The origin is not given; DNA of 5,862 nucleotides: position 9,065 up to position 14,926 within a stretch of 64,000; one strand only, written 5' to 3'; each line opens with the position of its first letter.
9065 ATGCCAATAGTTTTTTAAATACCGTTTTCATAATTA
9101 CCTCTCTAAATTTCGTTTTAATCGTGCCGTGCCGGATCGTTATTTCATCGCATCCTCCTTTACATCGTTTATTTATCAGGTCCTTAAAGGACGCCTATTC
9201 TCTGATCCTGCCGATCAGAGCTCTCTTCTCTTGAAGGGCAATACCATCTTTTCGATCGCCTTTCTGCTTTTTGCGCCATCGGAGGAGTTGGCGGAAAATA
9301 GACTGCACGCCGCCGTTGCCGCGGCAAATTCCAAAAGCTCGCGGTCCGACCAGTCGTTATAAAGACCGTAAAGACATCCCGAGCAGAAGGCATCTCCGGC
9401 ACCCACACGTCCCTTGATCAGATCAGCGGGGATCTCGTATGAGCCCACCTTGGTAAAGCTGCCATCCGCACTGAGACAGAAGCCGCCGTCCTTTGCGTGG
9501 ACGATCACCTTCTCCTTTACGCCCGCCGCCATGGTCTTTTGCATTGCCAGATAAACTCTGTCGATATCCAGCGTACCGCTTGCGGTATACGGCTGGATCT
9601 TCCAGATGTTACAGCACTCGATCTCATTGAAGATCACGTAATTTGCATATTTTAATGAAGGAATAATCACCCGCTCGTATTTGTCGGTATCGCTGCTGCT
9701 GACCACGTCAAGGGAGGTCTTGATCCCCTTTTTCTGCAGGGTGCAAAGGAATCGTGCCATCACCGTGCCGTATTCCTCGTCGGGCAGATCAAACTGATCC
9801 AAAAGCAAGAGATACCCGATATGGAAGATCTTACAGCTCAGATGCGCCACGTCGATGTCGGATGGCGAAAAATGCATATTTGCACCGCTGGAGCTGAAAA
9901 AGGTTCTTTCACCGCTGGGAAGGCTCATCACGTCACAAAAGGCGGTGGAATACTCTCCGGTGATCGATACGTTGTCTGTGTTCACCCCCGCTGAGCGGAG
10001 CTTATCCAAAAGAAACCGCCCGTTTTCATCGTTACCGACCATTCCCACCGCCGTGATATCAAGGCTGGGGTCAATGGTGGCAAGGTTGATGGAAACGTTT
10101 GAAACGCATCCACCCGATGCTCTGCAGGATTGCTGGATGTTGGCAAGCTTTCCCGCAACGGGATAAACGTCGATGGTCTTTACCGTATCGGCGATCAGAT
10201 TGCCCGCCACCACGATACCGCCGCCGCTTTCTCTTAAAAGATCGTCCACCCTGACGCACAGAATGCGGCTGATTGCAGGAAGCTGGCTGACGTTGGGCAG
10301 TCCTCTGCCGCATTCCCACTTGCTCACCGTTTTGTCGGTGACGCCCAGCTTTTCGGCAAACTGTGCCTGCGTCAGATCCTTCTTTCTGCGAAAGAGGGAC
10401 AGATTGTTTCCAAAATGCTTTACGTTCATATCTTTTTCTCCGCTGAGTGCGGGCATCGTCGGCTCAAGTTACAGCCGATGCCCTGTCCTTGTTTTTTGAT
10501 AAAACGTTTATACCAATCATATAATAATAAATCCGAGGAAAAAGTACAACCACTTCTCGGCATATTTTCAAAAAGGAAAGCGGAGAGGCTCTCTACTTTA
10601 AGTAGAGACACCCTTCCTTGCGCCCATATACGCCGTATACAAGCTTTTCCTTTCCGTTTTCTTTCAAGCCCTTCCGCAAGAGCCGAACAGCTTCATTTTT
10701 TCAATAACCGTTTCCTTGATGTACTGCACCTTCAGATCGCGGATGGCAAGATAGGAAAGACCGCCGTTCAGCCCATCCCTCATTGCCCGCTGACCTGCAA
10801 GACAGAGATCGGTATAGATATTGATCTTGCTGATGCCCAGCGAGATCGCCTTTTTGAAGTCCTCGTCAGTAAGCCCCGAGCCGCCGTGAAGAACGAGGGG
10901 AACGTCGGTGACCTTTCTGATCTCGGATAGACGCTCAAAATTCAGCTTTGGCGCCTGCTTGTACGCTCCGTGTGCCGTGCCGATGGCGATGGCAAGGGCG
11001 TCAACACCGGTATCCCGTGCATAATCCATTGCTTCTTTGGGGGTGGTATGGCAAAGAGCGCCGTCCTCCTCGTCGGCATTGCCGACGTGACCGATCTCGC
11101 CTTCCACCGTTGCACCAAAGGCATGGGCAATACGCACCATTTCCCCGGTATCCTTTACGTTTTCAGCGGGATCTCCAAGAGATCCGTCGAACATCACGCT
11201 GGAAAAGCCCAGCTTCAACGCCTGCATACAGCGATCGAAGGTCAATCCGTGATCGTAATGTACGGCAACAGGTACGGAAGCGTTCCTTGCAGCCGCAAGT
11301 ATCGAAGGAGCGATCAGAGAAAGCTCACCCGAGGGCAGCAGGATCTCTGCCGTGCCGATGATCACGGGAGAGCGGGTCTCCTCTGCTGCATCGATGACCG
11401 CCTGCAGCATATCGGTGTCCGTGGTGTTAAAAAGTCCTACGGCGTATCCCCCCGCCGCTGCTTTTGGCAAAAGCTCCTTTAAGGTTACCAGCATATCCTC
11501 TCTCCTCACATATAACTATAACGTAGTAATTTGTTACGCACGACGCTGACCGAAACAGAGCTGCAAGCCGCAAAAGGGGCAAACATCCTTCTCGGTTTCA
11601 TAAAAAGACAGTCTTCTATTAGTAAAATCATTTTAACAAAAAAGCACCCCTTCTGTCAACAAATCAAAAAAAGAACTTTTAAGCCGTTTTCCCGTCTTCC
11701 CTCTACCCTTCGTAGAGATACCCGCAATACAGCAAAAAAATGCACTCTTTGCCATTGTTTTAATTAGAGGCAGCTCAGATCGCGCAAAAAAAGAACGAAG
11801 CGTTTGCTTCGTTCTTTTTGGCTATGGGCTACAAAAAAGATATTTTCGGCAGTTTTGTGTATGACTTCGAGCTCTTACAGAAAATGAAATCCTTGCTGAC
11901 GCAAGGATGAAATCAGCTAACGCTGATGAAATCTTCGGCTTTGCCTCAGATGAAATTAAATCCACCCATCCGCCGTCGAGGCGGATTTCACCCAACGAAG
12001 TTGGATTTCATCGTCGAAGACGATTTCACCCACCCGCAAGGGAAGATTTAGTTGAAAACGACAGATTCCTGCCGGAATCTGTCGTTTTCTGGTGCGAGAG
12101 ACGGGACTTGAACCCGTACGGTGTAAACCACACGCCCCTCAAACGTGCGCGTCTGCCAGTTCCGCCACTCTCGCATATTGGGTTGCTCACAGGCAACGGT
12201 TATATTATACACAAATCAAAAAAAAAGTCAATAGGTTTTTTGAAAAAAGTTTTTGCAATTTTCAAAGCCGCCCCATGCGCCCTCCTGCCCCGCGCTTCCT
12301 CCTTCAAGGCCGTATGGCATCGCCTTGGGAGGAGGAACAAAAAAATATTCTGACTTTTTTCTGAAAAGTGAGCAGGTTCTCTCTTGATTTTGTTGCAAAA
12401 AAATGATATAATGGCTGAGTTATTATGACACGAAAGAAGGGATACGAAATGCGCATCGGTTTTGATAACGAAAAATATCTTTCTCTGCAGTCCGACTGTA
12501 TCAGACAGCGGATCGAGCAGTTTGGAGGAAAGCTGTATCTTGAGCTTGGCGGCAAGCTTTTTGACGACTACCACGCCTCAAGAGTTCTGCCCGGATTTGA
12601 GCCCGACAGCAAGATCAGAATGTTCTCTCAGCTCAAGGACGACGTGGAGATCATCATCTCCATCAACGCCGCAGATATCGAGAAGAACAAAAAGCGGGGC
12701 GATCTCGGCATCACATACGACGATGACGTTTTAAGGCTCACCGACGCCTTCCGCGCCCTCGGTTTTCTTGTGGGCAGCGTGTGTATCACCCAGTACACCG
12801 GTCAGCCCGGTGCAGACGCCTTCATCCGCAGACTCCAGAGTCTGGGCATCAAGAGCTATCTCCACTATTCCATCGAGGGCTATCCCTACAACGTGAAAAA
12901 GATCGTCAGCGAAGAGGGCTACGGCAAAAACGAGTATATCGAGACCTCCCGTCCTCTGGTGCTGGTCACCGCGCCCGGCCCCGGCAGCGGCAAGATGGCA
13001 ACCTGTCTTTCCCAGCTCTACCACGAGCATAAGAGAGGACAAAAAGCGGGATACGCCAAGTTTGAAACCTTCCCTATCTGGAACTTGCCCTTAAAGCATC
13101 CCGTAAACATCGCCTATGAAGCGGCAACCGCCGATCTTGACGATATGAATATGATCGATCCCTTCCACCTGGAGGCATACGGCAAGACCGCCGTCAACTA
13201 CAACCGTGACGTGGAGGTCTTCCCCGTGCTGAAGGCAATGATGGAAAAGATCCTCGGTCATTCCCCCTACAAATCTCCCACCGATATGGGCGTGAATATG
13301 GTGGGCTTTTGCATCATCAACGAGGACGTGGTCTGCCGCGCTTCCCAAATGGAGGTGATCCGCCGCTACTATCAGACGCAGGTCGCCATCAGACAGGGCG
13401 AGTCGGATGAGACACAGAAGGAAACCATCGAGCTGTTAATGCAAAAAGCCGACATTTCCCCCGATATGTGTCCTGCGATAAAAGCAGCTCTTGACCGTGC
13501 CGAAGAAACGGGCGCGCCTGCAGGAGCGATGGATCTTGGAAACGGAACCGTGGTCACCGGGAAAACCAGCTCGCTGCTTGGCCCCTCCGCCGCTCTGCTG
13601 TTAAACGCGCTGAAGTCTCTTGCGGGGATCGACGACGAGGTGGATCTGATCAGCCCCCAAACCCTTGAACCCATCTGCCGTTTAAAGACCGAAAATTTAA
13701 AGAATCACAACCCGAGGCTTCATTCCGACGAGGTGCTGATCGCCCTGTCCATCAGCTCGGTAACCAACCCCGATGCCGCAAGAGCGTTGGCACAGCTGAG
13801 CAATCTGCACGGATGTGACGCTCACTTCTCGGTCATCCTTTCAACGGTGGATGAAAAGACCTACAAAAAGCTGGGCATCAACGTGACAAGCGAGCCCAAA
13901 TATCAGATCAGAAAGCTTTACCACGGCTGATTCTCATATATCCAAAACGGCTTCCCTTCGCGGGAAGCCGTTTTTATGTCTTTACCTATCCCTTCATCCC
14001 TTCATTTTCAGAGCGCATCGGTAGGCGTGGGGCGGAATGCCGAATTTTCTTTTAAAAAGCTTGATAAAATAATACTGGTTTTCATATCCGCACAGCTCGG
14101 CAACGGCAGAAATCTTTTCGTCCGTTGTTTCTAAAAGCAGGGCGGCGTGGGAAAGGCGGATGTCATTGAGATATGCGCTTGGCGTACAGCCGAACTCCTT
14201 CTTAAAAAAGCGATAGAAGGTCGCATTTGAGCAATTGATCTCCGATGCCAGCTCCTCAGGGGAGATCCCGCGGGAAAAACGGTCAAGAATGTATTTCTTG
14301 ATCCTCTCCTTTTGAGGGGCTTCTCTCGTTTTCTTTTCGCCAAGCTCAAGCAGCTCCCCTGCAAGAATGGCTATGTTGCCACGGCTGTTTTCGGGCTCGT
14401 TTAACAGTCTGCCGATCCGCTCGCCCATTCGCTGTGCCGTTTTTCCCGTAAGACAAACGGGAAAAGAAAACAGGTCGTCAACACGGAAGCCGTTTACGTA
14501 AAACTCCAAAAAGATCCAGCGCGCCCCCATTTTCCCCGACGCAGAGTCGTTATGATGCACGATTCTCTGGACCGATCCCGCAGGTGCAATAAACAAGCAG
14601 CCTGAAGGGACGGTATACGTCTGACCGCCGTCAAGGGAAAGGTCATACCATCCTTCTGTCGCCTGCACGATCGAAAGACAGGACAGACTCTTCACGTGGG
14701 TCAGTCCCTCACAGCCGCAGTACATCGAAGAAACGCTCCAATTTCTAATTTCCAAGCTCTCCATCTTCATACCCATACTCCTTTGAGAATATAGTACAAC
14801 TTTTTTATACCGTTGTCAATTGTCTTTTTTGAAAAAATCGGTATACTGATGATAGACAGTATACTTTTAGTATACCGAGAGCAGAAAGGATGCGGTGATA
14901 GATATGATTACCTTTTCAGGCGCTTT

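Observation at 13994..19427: Unusually short Cys-x-Glu glycyl-radical enzyme with its own activase, AraC regulator, small protein and AEC transporter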

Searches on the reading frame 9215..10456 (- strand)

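Call 54: search_protein_families(library=pfam, proteins=[window:9215-10456:-], max_evalue=0.00001)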
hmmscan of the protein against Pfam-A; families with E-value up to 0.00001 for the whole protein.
window:9215-10456:- (413 aa): 3 families
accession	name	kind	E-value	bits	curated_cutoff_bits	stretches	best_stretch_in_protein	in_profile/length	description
PF00294.29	PfkB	-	6.6e-28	98.4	25.8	1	99-393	16-297/302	pfkB family carbohydrate kinase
PF01381.28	HTH_3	-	2e-09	37.8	23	1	22-72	4-54/55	Helix-turn-helix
PF13560.12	HTH_31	-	2.7e-07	31.2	27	1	15-73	2-60/64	Helix-turn-helix domain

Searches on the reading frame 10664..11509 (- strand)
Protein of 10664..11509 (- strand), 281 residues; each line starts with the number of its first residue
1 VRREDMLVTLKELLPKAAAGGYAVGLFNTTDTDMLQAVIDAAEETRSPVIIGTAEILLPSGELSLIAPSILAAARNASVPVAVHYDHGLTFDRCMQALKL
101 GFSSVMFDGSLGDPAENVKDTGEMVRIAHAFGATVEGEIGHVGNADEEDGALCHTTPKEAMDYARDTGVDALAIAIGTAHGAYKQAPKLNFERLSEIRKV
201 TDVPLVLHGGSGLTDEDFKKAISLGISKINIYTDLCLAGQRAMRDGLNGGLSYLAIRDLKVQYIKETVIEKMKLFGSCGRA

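Call 54: search_protein_families(library=pfam, proteins=[window:10664-11509:-], max_evalue=0.00001)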
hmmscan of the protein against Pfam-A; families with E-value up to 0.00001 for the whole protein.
window:10664-11509:- (281 aa): 1 family
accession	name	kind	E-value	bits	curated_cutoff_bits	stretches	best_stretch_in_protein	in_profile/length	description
PF01116.26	F_bP_aldolase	-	1.2e-88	297.7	25.5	1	8-280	1-277/277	Fructose-bisphosphate aldolase class-II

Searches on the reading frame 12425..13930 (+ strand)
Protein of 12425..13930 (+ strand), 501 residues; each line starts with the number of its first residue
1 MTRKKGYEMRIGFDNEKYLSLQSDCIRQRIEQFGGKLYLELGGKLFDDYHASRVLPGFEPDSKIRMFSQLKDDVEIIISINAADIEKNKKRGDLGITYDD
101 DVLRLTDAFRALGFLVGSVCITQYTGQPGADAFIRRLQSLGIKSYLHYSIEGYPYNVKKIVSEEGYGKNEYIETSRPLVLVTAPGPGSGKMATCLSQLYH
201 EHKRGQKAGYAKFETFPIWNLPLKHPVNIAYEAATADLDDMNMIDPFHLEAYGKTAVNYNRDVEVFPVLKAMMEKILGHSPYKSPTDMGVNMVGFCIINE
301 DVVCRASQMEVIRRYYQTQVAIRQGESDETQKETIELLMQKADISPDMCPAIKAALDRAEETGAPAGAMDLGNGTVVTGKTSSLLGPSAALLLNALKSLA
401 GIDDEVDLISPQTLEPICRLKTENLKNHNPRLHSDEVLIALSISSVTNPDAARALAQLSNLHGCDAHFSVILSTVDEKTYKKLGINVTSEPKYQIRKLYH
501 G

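Call 3: search_protein_families(library=pfam, proteins=[window:12425-13930:+], max_evalue=0.01)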
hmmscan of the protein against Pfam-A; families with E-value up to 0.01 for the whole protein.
window:12425-13930:+ (501 aa): 2 families
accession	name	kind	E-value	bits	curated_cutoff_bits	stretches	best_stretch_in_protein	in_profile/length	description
PF08903.17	DUF1846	-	3.1e-181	601.9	27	1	11-342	1-332/333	Domain of unknown function DUF1846, N-terminal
PF20921.3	DUF1846_C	-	5.3e-67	224.8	27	1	349-499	3-153/153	Domain of unknown function DUF1846, C-terminal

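Call 4: search_protein_families(library=ncbifam, proteins=[window:12425-13930:+], max_evalue=0.01)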
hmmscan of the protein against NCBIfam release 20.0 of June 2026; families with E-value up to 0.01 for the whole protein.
window:12425-13930:+ (501 aa): 1 family
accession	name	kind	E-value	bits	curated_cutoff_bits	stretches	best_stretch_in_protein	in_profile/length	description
NF010184.0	PRK13663.1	equivalog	3.2e-251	834.2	631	1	9-500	2-493/494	hypothetical protein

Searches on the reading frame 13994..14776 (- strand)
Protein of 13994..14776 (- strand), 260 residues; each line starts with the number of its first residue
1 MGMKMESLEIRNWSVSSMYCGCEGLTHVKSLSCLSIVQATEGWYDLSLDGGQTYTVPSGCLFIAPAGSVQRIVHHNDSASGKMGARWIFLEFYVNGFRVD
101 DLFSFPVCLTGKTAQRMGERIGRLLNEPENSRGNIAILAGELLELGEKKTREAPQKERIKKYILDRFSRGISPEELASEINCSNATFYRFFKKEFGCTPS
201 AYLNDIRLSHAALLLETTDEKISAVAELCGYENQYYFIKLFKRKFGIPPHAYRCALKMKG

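Call 3: search_protein_families(library=pfam, proteins=[window:13994-14776:-], max_evalue=0.01)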
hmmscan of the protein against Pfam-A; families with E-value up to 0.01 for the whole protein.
window:13994-14776:- (260 aa): 4 families
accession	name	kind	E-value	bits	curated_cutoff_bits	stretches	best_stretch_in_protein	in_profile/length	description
PF12833.13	HTH_18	-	3.4e-22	79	33.6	1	176-253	1-78/80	Helix-turn-helix domain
PF00165.29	HTH_AraC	-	8.4e-19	67.7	26.6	2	215-253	1-41/42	Bacterial regulatory helix-turn-helix proteins, AraC family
PF13384.12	HTH_23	-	1.1e-05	25.6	24.6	1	155-196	2-45/50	Homeodomain-like domain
PF02796.21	HTH_7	-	0.0011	19.4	23.8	0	162-193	13-44/45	Helix-turn-helix domain of resolvase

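Call 4: search_protein_families(library=ncbifam, proteins=[window:13994-14776:-], max_evalue=0.01)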
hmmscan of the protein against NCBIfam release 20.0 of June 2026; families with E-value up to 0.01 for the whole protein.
window:13994-14776:- (260 aa): 34 families (the best 25 are shown)
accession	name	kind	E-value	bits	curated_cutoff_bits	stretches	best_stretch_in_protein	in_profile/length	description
NF010028.0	PRK13503.1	equivalog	1e-16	61.2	288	1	149-254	166-271/278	HTH-type transcriptional activator RhaS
NF007860.0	PRK10572.1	equivalog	3.5e-16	58.9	208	1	158-255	187-284/292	arabinose operon transcriptional regulator AraC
NF047788.1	TransRegPocR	equivalog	1.4e-15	57.4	500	1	149-255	181-290/296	transcriptional regulator PocR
NF047455.1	TF_Staph_AryK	equivalog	7.4e-15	54.2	850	1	151-257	154-260/759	transcriptional regulator AryK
NF006902.0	PRK09393.1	equivalog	1.3e-13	50.9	425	1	162-257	228-323/327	transcriptional regulator FtrA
NF040475.1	chlor_reg_RclR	equivalog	2.2e-13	50.2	400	1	164-255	187-278/284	reactive chlorine-specific transcriptional regulator RclR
TIGR04094.1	adjacent_YSIRK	equivalog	3.2e-13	49.4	200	1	157-253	288-383/383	YSIRK-targeted surface antigen transcriptional regulator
NF010026.0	PRK13501.1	equivalog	4.3e-13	49.1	363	1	183-254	205-276/290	HTH-type transcriptional activator RhaR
NF007243.0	PRK09685.1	equivalog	1.9e-12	47.2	199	1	135-254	179-300/303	transcriptional regulator FeaR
NF010025.2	PRK13500.1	equivalog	7.3e-12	45.4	525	1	171-254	193-276/282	HTH-type transcriptional activator RhaR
NF052371.1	TransRegGbdRPseu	equivalog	1.6e-11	43.8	480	1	170-255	241-326/365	choline metabolism transcriptional regulator GbdR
NF049968.1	QhpR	equivalog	2e-11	43.6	250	1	139-253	170-284/284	AraC-like transcriptional regulator QhpR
NF008564.0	PRK11511.1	equivalog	9.2e-11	42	202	1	157-255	12-110/127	MDR efflux pump AcrAB transcriptional activator MarA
NF011732.0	PRK15185.1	equivalog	2.5e-10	40.1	354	1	156-252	208-303/309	transcriptional regulator HilD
NF012198.0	MarA_TF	equivalog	2.7e-10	40.5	250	1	157-255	12-110/124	MDR efflux pump AcrAB transcriptional activator MarA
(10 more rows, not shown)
